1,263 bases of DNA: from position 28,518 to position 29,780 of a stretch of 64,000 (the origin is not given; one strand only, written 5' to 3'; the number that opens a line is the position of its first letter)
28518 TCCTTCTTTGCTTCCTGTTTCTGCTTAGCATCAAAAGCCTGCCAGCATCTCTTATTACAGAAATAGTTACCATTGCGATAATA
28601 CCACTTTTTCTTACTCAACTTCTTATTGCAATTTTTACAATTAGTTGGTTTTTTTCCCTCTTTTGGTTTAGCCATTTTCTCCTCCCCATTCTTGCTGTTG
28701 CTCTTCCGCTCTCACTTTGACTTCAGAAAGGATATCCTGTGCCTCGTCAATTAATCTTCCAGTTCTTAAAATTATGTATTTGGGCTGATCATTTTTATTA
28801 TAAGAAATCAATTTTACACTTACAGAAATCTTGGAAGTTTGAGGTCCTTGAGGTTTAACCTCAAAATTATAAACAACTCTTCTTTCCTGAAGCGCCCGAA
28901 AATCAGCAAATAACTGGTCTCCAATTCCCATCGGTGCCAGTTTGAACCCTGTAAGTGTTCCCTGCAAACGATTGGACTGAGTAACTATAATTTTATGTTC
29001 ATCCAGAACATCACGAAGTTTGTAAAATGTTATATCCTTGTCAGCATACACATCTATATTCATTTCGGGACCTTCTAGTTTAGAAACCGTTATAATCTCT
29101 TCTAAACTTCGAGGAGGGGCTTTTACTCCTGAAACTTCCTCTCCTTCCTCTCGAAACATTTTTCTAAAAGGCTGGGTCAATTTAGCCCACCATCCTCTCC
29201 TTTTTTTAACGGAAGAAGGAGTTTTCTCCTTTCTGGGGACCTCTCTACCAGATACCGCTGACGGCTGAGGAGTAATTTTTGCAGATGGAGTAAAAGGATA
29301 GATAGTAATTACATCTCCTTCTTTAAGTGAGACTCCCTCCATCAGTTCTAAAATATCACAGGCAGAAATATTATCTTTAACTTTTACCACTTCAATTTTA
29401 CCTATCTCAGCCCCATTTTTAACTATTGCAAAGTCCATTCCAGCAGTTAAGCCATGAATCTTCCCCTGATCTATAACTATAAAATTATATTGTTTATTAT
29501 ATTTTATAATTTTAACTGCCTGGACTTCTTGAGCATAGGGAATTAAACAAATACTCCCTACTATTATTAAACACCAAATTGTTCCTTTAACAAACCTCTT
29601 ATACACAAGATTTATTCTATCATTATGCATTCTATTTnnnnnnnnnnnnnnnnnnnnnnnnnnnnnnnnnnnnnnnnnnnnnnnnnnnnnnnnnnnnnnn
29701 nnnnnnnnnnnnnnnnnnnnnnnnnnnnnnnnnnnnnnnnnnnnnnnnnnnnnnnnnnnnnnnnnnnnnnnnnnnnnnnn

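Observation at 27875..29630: Three-gene insertion inside the conserved def-fmt-sun operon, including an unannotated 54-aa TRASH/YHS-like zinc-ribbon protein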

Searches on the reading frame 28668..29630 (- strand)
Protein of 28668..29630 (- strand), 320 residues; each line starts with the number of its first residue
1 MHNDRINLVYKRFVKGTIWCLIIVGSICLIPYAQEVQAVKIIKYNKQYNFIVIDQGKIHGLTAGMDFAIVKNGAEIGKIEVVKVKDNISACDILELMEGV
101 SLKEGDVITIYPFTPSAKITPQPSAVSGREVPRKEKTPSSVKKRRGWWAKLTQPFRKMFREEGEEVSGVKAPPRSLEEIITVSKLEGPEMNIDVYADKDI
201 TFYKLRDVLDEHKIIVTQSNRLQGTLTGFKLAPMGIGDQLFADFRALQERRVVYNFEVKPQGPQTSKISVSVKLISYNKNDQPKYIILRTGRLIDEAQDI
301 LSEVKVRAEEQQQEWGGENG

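Call 3: search_protein_families(library=pfam, proteins=[window:28668-29630:-], max_evalue=1)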
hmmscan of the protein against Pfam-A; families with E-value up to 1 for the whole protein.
window:28668-29630:- (320 aa): 1 family
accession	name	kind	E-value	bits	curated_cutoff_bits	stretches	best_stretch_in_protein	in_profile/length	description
PF06804.17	Lipoprotein_18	-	0.096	12.1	25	1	199-288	83-171/323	NlpB/DapX lipoprotein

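Call 4: search_protein_families(library=ncbifam, proteins=[window:28668-29630:-], max_evalue=1)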
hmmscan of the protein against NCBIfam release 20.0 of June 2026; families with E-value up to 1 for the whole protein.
window:28668-29630:- (320 aa): 1 family
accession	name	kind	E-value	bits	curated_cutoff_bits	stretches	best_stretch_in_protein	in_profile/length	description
TIGR04430.1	OM_asym_MlaD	equivalog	0.11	12.3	135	1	20-105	11-94/146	outer membrane lipid asymmetry maintenance protein MlaD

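Call 5: find_homologous_proteins(query=window:28668-29630:-)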
Query window:28668-29630:- (320 aa): 11 proteins with E <= 0.001 among 1224 candidates.
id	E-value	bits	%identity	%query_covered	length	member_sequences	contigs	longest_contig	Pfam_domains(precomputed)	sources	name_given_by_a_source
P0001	5.3e-205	698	98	100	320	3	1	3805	-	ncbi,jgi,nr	ncbi:MAG: hypothetical protein DRJ64_06050 [Thermoprotei archaeon]|nr:MAG: hypothetical protein DRJ6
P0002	3.8e-177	606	86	100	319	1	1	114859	-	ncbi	-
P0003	2.7e-148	511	78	91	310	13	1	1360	-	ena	-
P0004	4.7e-138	478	71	93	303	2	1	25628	-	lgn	-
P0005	2.5e-69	252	42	95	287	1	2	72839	-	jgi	-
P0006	1.4e-68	250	42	98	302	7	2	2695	-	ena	-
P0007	4.2e-68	248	44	98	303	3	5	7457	-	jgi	-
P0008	8.0e-67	244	42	98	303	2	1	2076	-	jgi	-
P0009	3.7e-66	242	44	89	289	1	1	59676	-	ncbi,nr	ncbi:MAG: hypothetical protein P9L98_01380 [Candidatus Kaelpia imicola]|nr:hypothetical protein [Can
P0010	2.8e-65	239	41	93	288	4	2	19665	-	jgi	jgi:hypothetical protein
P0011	3.1e-4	38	34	30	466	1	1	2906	-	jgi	-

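Call 7: find_encoding_contigs(protein=P0005, flank=6000, max_places=2)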
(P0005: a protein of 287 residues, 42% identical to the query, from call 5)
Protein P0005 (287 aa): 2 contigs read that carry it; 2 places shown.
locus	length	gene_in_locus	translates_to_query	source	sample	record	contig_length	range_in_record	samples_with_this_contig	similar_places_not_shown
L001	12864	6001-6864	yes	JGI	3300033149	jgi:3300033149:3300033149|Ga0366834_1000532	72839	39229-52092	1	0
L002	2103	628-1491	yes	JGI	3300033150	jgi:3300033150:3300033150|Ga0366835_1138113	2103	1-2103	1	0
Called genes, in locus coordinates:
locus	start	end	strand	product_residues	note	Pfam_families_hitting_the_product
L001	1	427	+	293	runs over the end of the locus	PF01073:3Beta_HSD, PF01370:Epimerase, PF04321:RmlD_sub_bind, PF07993:NAD_binding_4 (faint), PF16363:GDP_Man_Dehyd, PF02719:Polysacc_synt_2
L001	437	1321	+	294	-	PF00348:polyprenyl_synt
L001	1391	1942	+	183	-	PF08645:PNK3P, PF13419:HAD_2 (weak), PF13242:Hydrolase_like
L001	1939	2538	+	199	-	PF03167:UDG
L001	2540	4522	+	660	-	PF17764:PriA_3primeBD, PF04851:ResIII, PF00270:DEAD, PF00271:Helicase_C, PF18319:Zn_ribbon_PriA, PF18074:PriA_C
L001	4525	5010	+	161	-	PF01327:Pep_deformylase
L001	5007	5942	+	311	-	PF00551:Formyl_trans_N, PF02911:Formyl_trans_C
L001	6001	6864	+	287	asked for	-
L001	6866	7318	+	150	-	-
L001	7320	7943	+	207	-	PF13483:Lactamase_B_3, PF12706:Lactamase_B_2, PF00753:Lactamase_B (weak)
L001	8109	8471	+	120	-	PF07238:PilZ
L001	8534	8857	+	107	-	PF01588:tRNA_bind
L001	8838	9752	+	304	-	PF03193:RsgA_GTPase (weak), PF00350:Dynamin_N (weak), PF01926:MMR_HSR1, PF02421:FeoB_N, PF04548:AIG1 (weak), PF00009:GTP_EFTU, PF07650:KH_2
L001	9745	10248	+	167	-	PF18306:LDcluster4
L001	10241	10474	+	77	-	PF12773:DZR (weak), PF13240:Zn_Ribbon_1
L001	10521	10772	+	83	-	-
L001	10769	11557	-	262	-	PF01503:PRA-PH (faint), PF03819:MazG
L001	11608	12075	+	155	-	PF00149:Metallophos, PF12850:Metallophos_2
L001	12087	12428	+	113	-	PF11969:DcpS_C, PF01230:HIT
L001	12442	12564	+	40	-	-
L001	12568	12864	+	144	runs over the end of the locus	PF01894:YjbQ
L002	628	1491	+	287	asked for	-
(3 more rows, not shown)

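Call 8: find_encoding_contigs(protein=P0009, flank=6000, max_places=2)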
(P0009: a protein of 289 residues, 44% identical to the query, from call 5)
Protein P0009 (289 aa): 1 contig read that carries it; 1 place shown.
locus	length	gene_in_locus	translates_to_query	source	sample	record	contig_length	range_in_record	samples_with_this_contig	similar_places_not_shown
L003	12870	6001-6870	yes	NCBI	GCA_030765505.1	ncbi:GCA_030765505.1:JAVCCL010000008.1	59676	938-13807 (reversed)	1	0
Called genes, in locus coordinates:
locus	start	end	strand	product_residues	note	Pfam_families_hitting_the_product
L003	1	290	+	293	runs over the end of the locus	PF00348:polyprenyl_synt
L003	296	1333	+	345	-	PF01073:3Beta_HSD, PF01370:Epimerase, PF02719:Polysacc_synt_2, PF04321:RmlD_sub_bind, PF07993:NAD_binding_4, PF16363:GDP_Man_Dehyd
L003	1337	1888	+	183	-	PF08645:PNK3P, PF13419:HAD_2 (weak), PF13242:Hydrolase_like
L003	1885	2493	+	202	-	PF03167:UDG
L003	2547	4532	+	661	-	PF17764:PriA_3primeBD, PF00270:DEAD, PF04851:ResIII, PF00271:Helicase_C (weak), PF18319:Zn_ribbon_PriA, PF18074:PriA_C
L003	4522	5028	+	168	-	PF01327:Pep_deformylase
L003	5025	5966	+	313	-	PF00551:Formyl_trans_N, PF02911:Formyl_trans_C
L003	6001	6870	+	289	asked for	-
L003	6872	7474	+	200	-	-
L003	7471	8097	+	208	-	PF13483:Lactamase_B_3, PF12706:Lactamase_B_2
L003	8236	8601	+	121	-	PF07238:PilZ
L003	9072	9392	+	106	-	PF01588:tRNA_bind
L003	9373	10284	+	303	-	PF03193:RsgA_GTPase (faint), PF00350:Dynamin_N (faint), PF01926:MMR_HSR1, PF02421:FeoB_N, PF04548:AIG1 (weak), PF00009:GTP_EFTU, PF02492:cobW (weak), PF07650:KH_2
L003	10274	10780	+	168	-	PF02481:DNA_processg_A (weak), PF18306:LDcluster4, PF03641:Lysine_decarbox (weak)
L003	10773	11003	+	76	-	PF26082:zf-C2H2_AcuF (faint)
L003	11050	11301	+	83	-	-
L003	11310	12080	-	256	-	PF01503:PRA-PH (faint), PF03819:MazG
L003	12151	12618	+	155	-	PF00149:Metallophos, PF12850:Metallophos_2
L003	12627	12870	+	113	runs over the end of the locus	PF11969:DcpS_C, PF01230:HIT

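Call 9: find_encoding_contigs(protein=P0002, flank=6000, max_places=2)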
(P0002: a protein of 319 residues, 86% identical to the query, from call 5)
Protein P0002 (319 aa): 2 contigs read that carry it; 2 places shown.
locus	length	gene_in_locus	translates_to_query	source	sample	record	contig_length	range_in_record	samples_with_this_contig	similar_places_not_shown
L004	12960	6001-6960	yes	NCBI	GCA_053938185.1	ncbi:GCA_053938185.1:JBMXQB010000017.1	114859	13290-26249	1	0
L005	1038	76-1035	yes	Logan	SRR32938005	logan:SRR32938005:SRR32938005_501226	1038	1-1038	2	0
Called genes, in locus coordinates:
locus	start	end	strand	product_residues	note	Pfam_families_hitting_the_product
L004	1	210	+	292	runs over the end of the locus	PF00348:polyprenyl_synt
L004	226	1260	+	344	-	PF01073:3Beta_HSD (faint), PF01370:Epimerase, PF04321:RmlD_sub_bind, PF07993:NAD_binding_4, PF16363:GDP_Man_Dehyd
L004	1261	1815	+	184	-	PF08645:PNK3P, PF13419:HAD_2 (faint), PF13242:Hydrolase_like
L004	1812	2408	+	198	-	PF03167:UDG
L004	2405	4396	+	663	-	PF17764:PriA_3primeBD, PF00270:DEAD, PF04851:ResIII, PF00271:Helicase_C, PF18319:Zn_ribbon_PriA, PF18074:PriA_C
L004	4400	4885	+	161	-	PF01327:Pep_deformylase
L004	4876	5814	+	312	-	PF00551:Formyl_trans_N, PF02911:Formyl_trans_C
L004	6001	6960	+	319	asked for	-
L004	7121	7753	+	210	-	PF13483:Lactamase_B_3, PF12706:Lactamase_B_2, PF00753:Lactamase_B (faint)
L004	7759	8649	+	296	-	PF17125:Methyltr_RsmF_N, PF01189:Methyltr_RsmB-F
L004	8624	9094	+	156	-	-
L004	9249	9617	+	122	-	PF07238:PilZ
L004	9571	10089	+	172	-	PF04463:2-thiour_desulf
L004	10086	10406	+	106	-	PF01588:tRNA_bind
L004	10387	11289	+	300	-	PF00009:GTP_EFTU, PF03193:RsgA_GTPase (faint), PF00350:Dynamin_N (faint), PF01926:MMR_HSR1, PF02421:FeoB_N, PF02492:cobW (faint), PF04548:AIG1 (faint), PF07650:KH_2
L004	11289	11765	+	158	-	PF02481:DNA_processg_A (faint), PF18306:LDcluster4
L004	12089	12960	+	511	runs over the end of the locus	PF13231:PMT_2 (weak)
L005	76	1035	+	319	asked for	-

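Call 32: predict_structure(alignment_id=A3)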
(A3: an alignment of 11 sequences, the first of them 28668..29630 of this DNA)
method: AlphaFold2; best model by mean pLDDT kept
length: 320 residues; sequences in the alignment: 11
mean_pLDDT: 69.2   pTM: 0.47
mean pLDDT of the five models: 69.2, 68.5, 67.8, 65.8, 63.3
residues with pLDDT >= 90: 36; 70-90: 155; 50-70: 66; < 50: 63
segments of 3 or more residues with pLDDT < 50: 27-34, 114-160, 240-242, 318-320
pLDDT, mean of each block of 10 residues (from residue 1): 55 68 52 56 81 72 78 78 78 76 81 46 31 32 34 33 64 67 81 90 90 80 84 58 58 90 89 83 80 87 93 67
secondary structure, 60 per line:
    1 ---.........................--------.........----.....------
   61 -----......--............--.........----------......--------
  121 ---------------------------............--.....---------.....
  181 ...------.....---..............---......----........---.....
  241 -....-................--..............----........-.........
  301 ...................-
elements in order: H4-28 E37-45 E50-54 E66-71 E74-85 E88-96 E107-112 H148-159 E162-166 H176-183 E190-194 H198-211 E215-220 E225-232 H236-240 H242-245 E247-262 E265-278 E283-290 H292-319

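Call 34: search_protein_representatives(alignment_id=A3)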
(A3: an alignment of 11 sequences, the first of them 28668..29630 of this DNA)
Query: 11 sequences, 290 profile positions. Proteins with E-value up to 0.001 (for the whole library): 627; up to 1e-10: 49; up to 1e-30: 4. The best 150 are listed.
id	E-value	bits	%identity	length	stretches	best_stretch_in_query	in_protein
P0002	9.3e-142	487.8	-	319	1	2-290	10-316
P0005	1.4e-130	451.2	-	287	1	2-290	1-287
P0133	2.6e-73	263.2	-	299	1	5-286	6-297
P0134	9.0e-33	130.1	-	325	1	5-284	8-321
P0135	1.5e-30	122.8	-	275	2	18-127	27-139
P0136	2.7e-23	99.0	-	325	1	23-239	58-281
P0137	8.0e-23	97.5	-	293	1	21-282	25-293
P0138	1.1e-21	93.7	-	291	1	9-284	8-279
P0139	3.0e-21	92.3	-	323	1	6-284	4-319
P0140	4.1e-18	82.0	-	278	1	2-282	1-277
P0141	6.5e-18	81.4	-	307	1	5-282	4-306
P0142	1.7e-17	80.0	-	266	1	3-282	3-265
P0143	2.1e-17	79.7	-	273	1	10-282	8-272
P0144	1.3e-16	77.1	-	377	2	2-136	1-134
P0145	8.3e-16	74.5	-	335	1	5-280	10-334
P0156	2.0e-13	66.6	-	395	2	24-96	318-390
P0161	8.9e-13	64.5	-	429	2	27-121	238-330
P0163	1.4e-12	63.8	-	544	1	9-271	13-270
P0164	1.4e-12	63.8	-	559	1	7-171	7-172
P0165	2.2e-12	63.2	-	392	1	28-88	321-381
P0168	4.1e-12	62.4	-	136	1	29-100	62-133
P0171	1.8e-11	60.2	-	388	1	30-98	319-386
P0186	3.3e-10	56.1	-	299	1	19-98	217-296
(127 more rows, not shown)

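Call 35: search_protein_families(library=pfam, proteins=[P0156, P0165, P0171, P0186, P0168, P0134, P0137, P0161, P0163, P0164], max_evalue=0.01)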
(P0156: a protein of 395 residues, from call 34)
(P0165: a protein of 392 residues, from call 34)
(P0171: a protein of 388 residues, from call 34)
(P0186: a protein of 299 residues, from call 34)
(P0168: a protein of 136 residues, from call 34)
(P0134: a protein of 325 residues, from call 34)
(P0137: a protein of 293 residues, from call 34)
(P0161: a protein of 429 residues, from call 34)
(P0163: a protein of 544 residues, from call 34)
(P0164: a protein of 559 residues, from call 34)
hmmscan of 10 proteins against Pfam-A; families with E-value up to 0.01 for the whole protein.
P0156 (395 aa): 2 families
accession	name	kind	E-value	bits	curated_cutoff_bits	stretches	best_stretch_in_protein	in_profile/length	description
PF16538.11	FlgT_C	-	3.1e-08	34.4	27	1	335-360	4-29/77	Flagellar assembly protein T, C-terminal domain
PF05911.16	FPP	-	0.0013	17.5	40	1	35-172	688-822/871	Filament-like plant protein, long coiled-coil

P0165 (392 aa): 3 families
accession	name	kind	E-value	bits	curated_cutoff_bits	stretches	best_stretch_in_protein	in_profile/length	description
PF14662.11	KASH_CCD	-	0.00023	21.6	43.3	1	147-263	59-178/191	Coiled-coil region of CCDC155 or KASH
PF06937.16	EURL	-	0.0013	18.6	24.7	1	96-258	116-271/283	EURL protein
PF05622.17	HOOK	-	0.002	17.4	35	0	36-257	150-382/514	HOOK protein coiled-coil region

P0171 (388 aa): 2 families
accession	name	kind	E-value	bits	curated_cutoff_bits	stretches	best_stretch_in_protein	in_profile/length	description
PF02183.23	HALZ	-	0.0004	20.9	28.1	1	80-116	5-41/43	Homeobox associated leucine zipper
PF16538.11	FlgT_C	-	0.00086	20.1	27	1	330-361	4-35/77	Flagellar assembly protein T, C-terminal domain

P0186 (299 aa): 5 families
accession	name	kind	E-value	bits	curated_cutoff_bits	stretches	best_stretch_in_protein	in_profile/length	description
PF08647.16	BRE1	-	7.3e-06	26.4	27.9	1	37-125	7-95/95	BRE1 E3 ubiquitin ligase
PF16515.11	HIP1_clath_bdg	-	0.00024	21.9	28.8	1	146-206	26-86/99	Clathrin-binding domain of Huntingtin-interacting protein 1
PF14662.11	KASH_CCD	-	0.0019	18.7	43.3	1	40-205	15-177/191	Coiled-coil region of CCDC155 or KASH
PF16331.10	TolA_bind_tri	-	0.0023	18.4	30.1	0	59-125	2-68/76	TolA binding protein trimerisation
PF10112.14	Halogen_Hydrol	-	0.0041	17.6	29.8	0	13-72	25-86/191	5-bromo-4-chloroindolyl phosphate hydrolysis protein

P0168 (136 aa): 2 families
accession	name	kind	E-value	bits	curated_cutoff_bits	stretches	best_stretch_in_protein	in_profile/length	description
PF16538.11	FlgT_C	-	0.0012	19.6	27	1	72-101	2-31/77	Flagellar assembly protein T, C-terminal domain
PF04085.20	MreC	-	0.0074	16.5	28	0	68-103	7-40/147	Rod shape-determining protein MreC, barrel core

P0134 (325 aa): 0 families

P0137 (293 aa): 1 family
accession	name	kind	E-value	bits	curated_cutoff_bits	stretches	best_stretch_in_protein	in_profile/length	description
PF16538.11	FlgT_C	-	0.0011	19.8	27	1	45-72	5-32/77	Flagellar assembly protein T, C-terminal domain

P0161 (429 aa): 2 families
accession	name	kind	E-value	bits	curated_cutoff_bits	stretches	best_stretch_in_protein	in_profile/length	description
PF16538.11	FlgT_C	-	0.0033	18.3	27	0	252-277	4-29/77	Flagellar assembly protein T, C-terminal domain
PF05911.16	FPP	-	0.0035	16.1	40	1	39-165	696-822/871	Filament-like plant protein, long coiled-coil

P0163 (544 aa): 4 families
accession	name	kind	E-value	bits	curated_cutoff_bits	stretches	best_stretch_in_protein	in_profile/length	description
PF00263.26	Secretin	-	5.7e-45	153.4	27.5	1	376-544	1-169/169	Bacterial type II and III secretion system protein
PF03958.22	Secretin_N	-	3.3e-11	43.7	28.2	1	250-306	8-69/69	Bacterial type II/III secretion system short domain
PF07660.19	STN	-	3.3e-11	43.2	28.4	1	186-233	1-51/52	Secretin and TonB N terminus short domain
PF21305.2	type_II_gspD_N0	-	1e-08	35.3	27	1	166-231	1-71/71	GspD-like, N0 domain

P0164 (559 aa): 4 families
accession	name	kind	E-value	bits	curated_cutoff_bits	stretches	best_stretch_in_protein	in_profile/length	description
PF00263.26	Secretin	-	7.3e-47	159.5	27.5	1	381-554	1-169/169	Bacterial type II and III secretion system protein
PF03958.22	Secretin_N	-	5.6e-10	39.7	28.2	1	258-317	3-69/69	Bacterial type II/III secretion system short domain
PF21305.2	type_II_gspD_N0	-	1.7e-07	31.5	27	1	180-244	2-71/71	GspD-like, N0 domain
PF07660.19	STN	-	0.00018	21.7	28.4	0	199-246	1-51/52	Secretin and TonB N terminus short domain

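Call 53: find_encoding_contigs(protein=P0134, flank=4000, max_places=2)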
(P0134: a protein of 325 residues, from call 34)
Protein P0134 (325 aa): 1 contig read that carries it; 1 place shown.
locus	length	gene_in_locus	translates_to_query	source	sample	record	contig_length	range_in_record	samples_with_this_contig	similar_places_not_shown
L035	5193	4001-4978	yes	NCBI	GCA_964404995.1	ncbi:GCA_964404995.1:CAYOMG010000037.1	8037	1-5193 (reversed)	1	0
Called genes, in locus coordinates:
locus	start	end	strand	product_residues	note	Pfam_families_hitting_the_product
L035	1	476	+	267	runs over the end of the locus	PF00290:Trp_syntA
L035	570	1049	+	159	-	-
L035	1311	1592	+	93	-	-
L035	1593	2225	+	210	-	PF02163:Peptidase_M50 (weak)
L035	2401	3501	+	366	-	PF13685:Fe-ADH_2 (weak), PF01761:DHQ_synthase, PF24621:DHQS_C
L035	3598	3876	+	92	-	-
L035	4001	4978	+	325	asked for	-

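Call 54: find_encoding_contigs(protein=P0137, flank=4000, max_places=2)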
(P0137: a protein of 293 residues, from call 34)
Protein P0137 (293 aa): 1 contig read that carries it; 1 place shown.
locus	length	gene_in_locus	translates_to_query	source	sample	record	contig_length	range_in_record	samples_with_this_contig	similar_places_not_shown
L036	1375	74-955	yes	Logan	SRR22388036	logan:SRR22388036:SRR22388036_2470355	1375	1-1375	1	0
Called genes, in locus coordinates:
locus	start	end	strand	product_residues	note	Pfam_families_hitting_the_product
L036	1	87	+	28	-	?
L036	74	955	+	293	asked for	-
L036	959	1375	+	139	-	?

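Call 58: find_encoding_contigs(protein=P0133, flank=5000, max_places=2)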
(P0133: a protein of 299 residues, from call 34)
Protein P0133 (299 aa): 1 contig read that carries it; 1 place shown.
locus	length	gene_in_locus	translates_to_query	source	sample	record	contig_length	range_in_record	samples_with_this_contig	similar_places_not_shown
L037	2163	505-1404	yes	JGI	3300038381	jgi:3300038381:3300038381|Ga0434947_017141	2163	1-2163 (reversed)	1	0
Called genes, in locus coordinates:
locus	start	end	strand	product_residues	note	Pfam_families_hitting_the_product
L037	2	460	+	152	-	?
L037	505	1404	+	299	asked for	-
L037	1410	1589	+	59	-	-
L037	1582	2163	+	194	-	?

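Call 59: find_encoding_contigs(protein=P0138, flank=5000, max_places=2)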
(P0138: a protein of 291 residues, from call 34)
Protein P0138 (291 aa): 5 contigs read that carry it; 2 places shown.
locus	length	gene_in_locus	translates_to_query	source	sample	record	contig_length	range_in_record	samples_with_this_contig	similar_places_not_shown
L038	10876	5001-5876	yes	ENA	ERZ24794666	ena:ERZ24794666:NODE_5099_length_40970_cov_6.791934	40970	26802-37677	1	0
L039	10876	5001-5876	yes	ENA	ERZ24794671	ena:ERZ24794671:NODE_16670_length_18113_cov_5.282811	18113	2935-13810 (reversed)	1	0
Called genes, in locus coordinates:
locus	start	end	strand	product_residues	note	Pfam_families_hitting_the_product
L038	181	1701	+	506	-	PF00989:PAS, PF08448:PAS_4, PF13426:PAS_9, PF01590:GAF, PF13185:GAF_2, PF13492:GAF_3, PF13487:HD_5, PF01966:HD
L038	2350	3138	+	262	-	PF01503:PRA-PH (faint), PF03819:MazG, PF12643:MazG-like (faint), PF03819:MazG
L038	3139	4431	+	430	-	PF13181:TPR_8 (faint), PF14559:TPR_19 (faint), PF00515:TPR_1 (faint), PF07719:TPR_2 (faint), PF13424:TPR_12 (faint), PF13428:TPR_14 (faint), PF23914:TPR_CcmH_CycH, PF13485:Peptidase_MA_2, +2 more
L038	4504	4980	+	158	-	PF07238:PilZ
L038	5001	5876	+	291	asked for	-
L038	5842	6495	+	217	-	PF00730:HhH-GPD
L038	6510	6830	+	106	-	-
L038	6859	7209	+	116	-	PF11969:DcpS_C, PF01230:HIT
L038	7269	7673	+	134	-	PF07238:PilZ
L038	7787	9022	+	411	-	PF02737:3HCDH_N, PF03446:NAD_binding_2 (weak), PF00725:3HCDH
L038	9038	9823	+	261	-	PF00378:ECH_1, PF16113:ECH_2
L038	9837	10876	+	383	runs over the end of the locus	PF02771:Acyl-CoA_dh_N, PF02770:Acyl-CoA_dh_M, PF00441:Acyl-CoA_dh_1, PF22924:ACOX_C_alpha1 (weak), PF08028:Acyl-CoA_dh_2, PF21343:ACAD9-ACADV_C (weak), PF21263:Acyl-CoA-dh_C (weak)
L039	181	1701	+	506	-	PF00989:PAS, PF08448:PAS_4, PF13426:PAS_9, PF01590:GAF, PF13185:GAF_2, PF13492:GAF_3, PF13487:HD_5, PF01966:HD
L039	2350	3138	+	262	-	PF01503:PRA-PH (faint), PF03819:MazG, PF12643:MazG-like (faint), PF03819:MazG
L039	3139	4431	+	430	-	PF13181:TPR_8 (faint), PF14559:TPR_19 (faint), PF00515:TPR_1 (faint), PF07719:TPR_2 (faint), PF13424:TPR_12 (faint), PF13428:TPR_14 (faint), PF23914:TPR_CcmH_CycH, PF13485:Peptidase_MA_2, +2 more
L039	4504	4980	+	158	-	PF07238:PilZ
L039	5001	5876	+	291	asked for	-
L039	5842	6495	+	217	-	PF00730:HhH-GPD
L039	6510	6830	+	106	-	-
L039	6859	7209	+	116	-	PF11969:DcpS_C, PF01230:HIT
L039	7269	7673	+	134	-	PF07238:PilZ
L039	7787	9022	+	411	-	PF02737:3HCDH_N, PF03446:NAD_binding_2 (weak), PF00725:3HCDH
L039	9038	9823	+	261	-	PF00378:ECH_1, PF16113:ECH_2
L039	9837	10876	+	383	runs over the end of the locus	PF02771:Acyl-CoA_dh_N, PF02770:Acyl-CoA_dh_M, PF00441:Acyl-CoA_dh_1, PF22924:ACOX_C_alpha1 (weak), PF08028:Acyl-CoA_dh_2, PF21343:ACAD9-ACADV_C (weak), PF21263:Acyl-CoA-dh_C (weak)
